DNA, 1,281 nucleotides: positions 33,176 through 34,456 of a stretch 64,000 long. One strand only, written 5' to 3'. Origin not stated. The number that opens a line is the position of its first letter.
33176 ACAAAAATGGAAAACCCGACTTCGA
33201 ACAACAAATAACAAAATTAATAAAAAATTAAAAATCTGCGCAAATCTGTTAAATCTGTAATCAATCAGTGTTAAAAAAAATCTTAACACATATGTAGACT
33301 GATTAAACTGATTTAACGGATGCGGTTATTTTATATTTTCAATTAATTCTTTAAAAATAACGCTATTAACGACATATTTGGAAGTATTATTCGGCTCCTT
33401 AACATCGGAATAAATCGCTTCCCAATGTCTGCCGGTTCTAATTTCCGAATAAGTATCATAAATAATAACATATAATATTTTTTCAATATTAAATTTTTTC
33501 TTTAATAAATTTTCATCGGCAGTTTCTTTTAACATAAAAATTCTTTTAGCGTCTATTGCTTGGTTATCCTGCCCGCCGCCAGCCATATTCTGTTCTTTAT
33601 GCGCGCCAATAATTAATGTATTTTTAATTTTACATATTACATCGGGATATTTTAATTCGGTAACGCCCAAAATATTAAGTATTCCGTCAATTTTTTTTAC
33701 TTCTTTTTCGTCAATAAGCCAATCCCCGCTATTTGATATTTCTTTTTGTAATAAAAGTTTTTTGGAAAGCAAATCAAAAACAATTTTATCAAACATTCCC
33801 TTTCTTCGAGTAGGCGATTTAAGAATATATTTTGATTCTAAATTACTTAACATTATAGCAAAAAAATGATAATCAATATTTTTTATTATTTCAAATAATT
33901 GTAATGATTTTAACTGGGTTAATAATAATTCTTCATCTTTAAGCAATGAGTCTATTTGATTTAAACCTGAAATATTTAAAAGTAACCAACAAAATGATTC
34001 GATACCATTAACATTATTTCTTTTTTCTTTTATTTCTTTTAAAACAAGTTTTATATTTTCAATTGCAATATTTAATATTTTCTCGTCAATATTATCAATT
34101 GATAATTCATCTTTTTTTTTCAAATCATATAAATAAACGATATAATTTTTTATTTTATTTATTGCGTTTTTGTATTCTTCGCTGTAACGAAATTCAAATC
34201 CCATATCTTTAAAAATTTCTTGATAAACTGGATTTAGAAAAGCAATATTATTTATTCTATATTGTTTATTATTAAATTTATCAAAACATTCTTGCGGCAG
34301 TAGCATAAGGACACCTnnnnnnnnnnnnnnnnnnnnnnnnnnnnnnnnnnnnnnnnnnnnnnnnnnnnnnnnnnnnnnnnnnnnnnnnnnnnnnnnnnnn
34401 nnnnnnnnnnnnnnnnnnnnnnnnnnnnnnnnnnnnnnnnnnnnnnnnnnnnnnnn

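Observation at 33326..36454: Three-gene R-M module with two MTases of different classes (beta DPPY and gamma NPPY) plus an unknown 326-aa protein, inserted beside recA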

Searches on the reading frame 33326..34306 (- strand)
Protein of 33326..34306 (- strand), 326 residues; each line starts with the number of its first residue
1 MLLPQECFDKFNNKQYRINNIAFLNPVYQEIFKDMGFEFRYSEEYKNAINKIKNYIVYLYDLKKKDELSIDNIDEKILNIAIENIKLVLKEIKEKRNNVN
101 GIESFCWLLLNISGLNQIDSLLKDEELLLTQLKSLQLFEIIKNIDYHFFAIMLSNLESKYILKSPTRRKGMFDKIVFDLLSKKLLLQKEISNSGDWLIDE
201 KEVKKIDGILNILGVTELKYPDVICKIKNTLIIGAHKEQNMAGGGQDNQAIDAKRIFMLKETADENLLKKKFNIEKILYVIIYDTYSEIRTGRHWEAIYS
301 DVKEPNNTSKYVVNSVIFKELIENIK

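Call 3: search_protein_families(library=pfam, proteins=[window:33326-34306:-], max_evalue=0.1)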
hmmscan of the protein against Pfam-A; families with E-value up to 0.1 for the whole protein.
window:33326-34306:- (326 aa): 0 families

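Call 4: search_protein_families(library=ncbifam, proteins=[window:33326-34306:-], max_evalue=0.1)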
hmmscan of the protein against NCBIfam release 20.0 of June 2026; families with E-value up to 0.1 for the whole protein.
window:33326-34306:- (326 aa): 0 families

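Call 5: search_protein_families(library=padloc, proteins=[window:33326-34306:-], max_evalue=0.1)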
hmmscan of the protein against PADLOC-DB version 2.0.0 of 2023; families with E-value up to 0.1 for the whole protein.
window:33326-34306:- (326 aa): 0 families

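Call 6: find_homologous_proteins(query=window:33326-34306:-, max_evalue=0.001)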
Query window:33326-34306:- (326 aa): 11 proteins with E <= 0.001 among 4501 candidates.
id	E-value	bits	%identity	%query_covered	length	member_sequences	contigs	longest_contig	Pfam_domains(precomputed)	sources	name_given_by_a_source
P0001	1.6e-110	387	100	57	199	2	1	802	-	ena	-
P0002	2.0e-104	367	53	100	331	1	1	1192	-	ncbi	-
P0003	1.1e-95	339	52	99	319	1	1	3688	-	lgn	-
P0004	1.1e-66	243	40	99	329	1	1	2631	-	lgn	-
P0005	4.5e-66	241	42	99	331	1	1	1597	-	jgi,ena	-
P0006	2.0e-65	239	43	99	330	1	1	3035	-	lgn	-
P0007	3.3e-41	160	34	100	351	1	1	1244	-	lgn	-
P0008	6.8e-36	142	33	100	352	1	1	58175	-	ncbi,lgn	-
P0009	1.7e-29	121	28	99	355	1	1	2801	-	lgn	-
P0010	1.9e-27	114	29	100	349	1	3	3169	-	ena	-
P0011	1.2e-21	95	26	98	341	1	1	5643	-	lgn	-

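Call 7: search_solved_structures(query=window:33326-34306:-, max_evalue=10)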
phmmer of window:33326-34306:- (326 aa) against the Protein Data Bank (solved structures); distinct sequences matched with E-value up to 10: 7.
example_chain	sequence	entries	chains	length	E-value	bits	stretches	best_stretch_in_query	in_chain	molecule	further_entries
4u2x_D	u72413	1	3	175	0.063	15.7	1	55-129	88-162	Importin subunit alpha-6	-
3mud_A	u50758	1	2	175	0.076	15.4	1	29-87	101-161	DNA repair protein XRCC4,Tropomyosin alpha-1 chain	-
3tj3_A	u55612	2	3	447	0.11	14.9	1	55-129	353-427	Importin subunit alpha-1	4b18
2jdq_A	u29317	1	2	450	0.11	14.8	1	55-129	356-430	IMPORTIN ALPHA-1 SUBUNIT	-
6wx9_A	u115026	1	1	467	0.12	14.8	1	55-129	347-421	Importin subunit alpha-5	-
4uad_A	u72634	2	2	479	0.31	13.4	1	55-139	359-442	Importin subunit alpha-7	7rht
7ue2_A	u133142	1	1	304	7.7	8.8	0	68-99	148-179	RPB_PLP3_R6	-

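Call 8: search_protein_families(library=phrogs, proteins=[window:33326-34306:-], max_evalue=0.1)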
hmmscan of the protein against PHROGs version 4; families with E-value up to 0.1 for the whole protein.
window:33326-34306:- (326 aa): 0 families

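Call 10: find_encoding_contigs(protein=P0008, flank=8000, max_places=3)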
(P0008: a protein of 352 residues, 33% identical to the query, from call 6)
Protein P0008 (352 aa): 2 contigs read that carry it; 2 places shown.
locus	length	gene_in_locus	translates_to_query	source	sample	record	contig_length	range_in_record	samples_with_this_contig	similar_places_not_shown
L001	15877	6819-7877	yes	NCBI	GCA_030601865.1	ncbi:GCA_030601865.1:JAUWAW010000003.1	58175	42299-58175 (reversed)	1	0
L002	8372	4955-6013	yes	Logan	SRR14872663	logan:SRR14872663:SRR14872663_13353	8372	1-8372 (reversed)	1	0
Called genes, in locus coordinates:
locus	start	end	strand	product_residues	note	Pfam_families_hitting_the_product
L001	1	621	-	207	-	?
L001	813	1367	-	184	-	PF01371:Trp_repressor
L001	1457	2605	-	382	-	PF13439:Glyco_transf_4, PF20706:GT4-conflict, PF00534:Glycos_transf_1, PF13692:Glyco_trans_1_4, PF13524:Glyco_trans_1_2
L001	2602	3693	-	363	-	PF13477:Glyco_trans_4_2 (weak), PF13439:Glyco_transf_4, PF13579:Glyco_trans_4_4, PF20706:GT4-conflict, PF00534:Glycos_transf_1, PF13692:Glyco_trans_1_4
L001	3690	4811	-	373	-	PF13439:Glyco_transf_4, PF13579:Glyco_trans_4_4, PF20706:GT4-conflict, PF00534:Glycos_transf_1, PF13692:Glyco_trans_1_4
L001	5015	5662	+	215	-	PF01726:LexA_DNA_bind, PF00717:Peptidase_S24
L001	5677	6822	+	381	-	PF07669:Eco57I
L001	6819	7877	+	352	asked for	-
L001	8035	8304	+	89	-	-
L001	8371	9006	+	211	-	-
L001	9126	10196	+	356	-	-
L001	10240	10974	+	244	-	-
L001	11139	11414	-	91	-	-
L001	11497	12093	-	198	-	PF13274:SocA_Panacea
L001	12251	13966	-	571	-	PF13522:GATase_6, PF13537:GATase_7, PF00733:Asn_synthase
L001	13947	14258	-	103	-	-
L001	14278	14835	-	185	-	PF01928:CYTH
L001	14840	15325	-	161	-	PF00293:NUDIX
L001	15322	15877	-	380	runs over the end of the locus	PF00155:Aminotran_1_2 (faint), PF01041:DegT_DnrJ_EryC1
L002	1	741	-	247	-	?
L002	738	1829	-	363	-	PF13477:Glyco_trans_4_2 (weak), PF13439:Glyco_transf_4, PF13579:Glyco_trans_4_4, PF20706:GT4-conflict, PF00534:Glycos_transf_1, PF13692:Glyco_trans_1_4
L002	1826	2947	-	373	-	PF13439:Glyco_transf_4, PF13579:Glyco_trans_4_4, PF20706:GT4-conflict, PF00534:Glycos_transf_1, PF13692:Glyco_trans_1_4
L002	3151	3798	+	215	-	PF01726:LexA_DNA_bind, PF00717:Peptidase_S24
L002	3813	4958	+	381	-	PF07669:Eco57I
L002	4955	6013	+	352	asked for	-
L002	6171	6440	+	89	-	-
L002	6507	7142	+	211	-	-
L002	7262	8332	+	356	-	-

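Call 11: find_encoding_contigs(protein=P0011, flank=6000, max_places=3)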
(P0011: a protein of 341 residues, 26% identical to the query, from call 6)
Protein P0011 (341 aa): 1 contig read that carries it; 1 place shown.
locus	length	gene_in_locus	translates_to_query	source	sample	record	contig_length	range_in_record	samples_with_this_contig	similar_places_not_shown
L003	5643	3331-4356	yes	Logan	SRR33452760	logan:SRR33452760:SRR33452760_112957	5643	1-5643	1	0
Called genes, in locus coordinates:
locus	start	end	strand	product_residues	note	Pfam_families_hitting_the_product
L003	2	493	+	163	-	?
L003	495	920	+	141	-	-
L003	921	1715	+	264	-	-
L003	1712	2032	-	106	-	-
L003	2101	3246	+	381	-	PF07669:Eco57I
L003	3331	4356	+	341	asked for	-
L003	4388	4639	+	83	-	-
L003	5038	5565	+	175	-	PF01371:Trp_repressor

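Call 14: find_encoding_contigs(protein=P0003, flank=5000, max_places=3)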
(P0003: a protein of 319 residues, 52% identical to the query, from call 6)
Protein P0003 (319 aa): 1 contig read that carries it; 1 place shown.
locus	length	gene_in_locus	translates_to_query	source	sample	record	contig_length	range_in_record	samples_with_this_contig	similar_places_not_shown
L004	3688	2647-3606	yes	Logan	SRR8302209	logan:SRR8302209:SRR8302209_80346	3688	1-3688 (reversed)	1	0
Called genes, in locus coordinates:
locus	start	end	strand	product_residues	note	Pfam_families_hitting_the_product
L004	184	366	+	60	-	-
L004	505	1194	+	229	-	PF01555:N6_N4_Mtase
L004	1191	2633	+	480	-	PF02384:N6_Mtase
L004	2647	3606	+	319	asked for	-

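Call 15: find_encoding_contigs(protein=P0006, flank=5000, max_places=3)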
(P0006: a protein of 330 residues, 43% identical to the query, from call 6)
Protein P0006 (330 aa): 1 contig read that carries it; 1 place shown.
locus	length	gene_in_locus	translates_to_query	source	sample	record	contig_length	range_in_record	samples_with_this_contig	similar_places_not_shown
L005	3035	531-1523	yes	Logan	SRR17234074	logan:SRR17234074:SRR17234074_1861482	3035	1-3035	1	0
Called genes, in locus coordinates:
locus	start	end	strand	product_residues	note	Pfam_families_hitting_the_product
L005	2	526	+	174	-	?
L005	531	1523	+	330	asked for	-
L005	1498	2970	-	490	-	PF02384:N6_Mtase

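Call 16: find_encoding_contigs(protein=P0004, flank=5000, max_places=3)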
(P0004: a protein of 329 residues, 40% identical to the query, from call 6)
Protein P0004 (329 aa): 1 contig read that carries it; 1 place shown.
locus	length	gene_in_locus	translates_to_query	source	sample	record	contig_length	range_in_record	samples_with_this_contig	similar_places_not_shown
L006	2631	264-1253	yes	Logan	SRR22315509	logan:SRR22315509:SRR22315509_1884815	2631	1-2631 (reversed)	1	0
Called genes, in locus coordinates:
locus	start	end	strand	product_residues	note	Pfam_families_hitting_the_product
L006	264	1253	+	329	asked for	-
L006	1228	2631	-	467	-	?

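Call 17: find_encoding_contigs(protein=P0009, flank=5000, max_places=3)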
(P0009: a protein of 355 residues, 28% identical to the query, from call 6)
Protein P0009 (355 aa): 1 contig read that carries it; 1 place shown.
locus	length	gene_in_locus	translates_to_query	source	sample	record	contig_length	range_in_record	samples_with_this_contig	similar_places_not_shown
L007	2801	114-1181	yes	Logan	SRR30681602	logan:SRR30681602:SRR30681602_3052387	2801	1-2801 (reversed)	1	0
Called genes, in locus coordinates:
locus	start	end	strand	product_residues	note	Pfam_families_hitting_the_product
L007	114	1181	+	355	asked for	-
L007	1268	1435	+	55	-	-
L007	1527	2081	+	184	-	PF00565:SNase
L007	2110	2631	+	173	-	PF13302:Acetyltransf_3, PF13420:Acetyltransf_4, PF00583:Acetyltransf_1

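Call 18: find_encoding_contigs(protein=P0010, flank=5000, max_places=3)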
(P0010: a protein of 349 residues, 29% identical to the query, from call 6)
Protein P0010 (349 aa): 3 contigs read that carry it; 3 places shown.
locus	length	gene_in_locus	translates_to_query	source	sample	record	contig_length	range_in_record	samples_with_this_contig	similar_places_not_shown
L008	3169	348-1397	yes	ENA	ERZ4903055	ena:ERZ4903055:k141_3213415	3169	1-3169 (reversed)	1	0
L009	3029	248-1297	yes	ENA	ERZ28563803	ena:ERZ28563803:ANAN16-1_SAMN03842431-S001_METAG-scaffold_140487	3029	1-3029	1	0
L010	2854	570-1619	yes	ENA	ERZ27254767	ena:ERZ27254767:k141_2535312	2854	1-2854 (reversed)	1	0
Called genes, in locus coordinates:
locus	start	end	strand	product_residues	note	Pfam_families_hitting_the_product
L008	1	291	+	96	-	?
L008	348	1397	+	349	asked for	-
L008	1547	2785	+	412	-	PF13191:AAA_16, PF13401:AAA_22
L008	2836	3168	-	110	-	?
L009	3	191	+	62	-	?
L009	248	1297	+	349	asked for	-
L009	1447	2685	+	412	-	PF13191:AAA_16, PF13401:AAA_22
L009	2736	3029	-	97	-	?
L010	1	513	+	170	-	?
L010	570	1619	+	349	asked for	-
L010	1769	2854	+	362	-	?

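Call 20: predict_structure(alignment_id=A1)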
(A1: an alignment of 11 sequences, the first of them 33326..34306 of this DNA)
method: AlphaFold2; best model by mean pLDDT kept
length: 326 residues; sequences in the alignment: 11
mean_pLDDT: 88.9   pTM: 0.70
mean pLDDT of the five models: 88.9, 88.8, 88.1, 87.6, 85.9
residues with pLDDT >= 90: 201; 70-90: 103; 50-70: 22; < 50: 0
segments of 3 or more residues with pLDDT < 50: none
pLDDT, mean of each block of 10 residues (from residue 1): 94 91 89 72 93 96 95 95 96 87 90 91 92 91 90 86 66 93 94 90 89 77 95 90 70 89 91 95 81 85 94 97 92
secondary structure, 60 per line:
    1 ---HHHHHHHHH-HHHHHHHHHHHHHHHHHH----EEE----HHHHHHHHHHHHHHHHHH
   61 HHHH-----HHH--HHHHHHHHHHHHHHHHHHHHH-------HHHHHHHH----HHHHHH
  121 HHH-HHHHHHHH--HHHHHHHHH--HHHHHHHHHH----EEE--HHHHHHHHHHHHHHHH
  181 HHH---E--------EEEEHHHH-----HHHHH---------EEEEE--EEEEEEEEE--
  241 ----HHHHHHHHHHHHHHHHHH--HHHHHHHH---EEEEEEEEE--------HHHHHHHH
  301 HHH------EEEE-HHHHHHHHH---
elements in order: H4-12 H14-31 E36-38 H43-64 H75-95 H103-110 H115-123 H125-132 H135-143 H146-155 E160-162 H165-183 E196-199 H200-203 H209-213 E223-227 E230-238 H245-262 H265-272 E276-284 H293-303 E310-313 H315-323

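Call 31: search_protein_representatives(alignment_id=A1)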
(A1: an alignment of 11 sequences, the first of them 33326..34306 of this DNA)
Query: 11 sequences, 329 profile positions. Proteins with E-value up to 0.001 (for the whole library): 34; up to 1e-10: 13; up to 1e-30: 11. The best 34 are listed.
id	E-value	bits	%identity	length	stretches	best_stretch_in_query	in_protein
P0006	3.5e-129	447.2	-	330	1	1-329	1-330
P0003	1.6e-127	441.8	-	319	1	1-329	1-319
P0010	1.8e-122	425.2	-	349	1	1-328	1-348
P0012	3.2e-117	407.9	-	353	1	1-328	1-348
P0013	1.5e-101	356.5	-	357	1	2-327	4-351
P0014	1.2e-100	353.4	-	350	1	2-328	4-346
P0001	2.2e-62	227.7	-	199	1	1-195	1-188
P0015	5.3e-42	160.7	-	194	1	1-187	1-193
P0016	6.9e-42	160.3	-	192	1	1-192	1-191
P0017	3.1e-36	141.8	-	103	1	227-329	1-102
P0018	4.1e-33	131.5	-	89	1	242-329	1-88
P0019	9.6e-29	117.1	-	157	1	1-144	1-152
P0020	1.8e-11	60.3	-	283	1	71-326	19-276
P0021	7.2e-07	45.2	-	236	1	199-328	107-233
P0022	4.1e-06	42.7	-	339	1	208-327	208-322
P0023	5.7e-06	42.3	-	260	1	173-326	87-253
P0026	1.7e-05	40.7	-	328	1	204-327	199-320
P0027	2.0e-05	40.4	-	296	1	212-327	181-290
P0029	4.8e-05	39.2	-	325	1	211-329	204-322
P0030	5.0e-05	39.2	-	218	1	181-328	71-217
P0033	1.5e-04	37.6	-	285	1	154-291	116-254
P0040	7.1e-04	35.4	-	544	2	199-256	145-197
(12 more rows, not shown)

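Call 68: find_related_loci(query=A1, collection=viral_contigs, flank=8000)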
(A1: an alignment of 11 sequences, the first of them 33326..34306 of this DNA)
Query A1 (326 aa) in viral_contigs; peptide patterns used: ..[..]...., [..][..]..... (x = any residue, [..] = any of these).
107 stretches matched a pattern, but none encodes a relative of the query by tblastn (E <= 1e-3).
